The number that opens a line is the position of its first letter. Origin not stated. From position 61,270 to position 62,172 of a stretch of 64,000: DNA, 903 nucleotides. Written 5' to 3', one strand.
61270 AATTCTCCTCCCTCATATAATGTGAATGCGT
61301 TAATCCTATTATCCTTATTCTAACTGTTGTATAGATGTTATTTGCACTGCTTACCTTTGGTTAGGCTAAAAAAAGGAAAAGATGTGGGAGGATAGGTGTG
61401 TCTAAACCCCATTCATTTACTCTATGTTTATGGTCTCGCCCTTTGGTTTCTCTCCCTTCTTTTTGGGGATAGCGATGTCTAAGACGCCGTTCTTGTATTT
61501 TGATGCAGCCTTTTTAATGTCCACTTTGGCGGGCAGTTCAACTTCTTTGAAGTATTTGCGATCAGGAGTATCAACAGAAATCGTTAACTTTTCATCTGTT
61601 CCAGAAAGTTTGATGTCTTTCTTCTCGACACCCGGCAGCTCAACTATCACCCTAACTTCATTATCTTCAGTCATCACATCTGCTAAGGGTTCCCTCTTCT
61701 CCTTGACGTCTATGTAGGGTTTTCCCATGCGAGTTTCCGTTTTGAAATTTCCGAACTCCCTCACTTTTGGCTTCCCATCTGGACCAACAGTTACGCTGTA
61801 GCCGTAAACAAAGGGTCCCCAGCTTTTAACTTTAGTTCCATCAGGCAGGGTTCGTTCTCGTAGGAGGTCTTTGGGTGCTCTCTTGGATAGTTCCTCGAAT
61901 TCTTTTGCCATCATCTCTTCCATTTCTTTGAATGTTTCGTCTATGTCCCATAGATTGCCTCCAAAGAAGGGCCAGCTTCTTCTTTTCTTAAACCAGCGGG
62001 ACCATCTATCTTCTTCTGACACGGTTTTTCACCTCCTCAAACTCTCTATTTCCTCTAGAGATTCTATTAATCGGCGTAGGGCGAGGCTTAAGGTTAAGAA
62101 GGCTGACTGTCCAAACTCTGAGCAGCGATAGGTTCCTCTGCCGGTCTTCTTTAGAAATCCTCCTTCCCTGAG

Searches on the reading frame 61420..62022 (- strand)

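Call 45: search_protein_families(library=pfam, proteins=[window:61420-62022:-], max_evalue=0.00001)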
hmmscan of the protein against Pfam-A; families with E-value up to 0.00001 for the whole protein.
window:61420-62022:- (201 aa): 2 families
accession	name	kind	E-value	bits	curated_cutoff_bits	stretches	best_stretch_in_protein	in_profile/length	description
PF00011.27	HSP20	-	4.2e-10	40.1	20.8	1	116-200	2-101/102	Hsp20/alpha crystallin family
PF17886.7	ArsA_HSP20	-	1.6e-06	28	22.5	1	120-183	1-61/63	HSP20-like domain found in ArsA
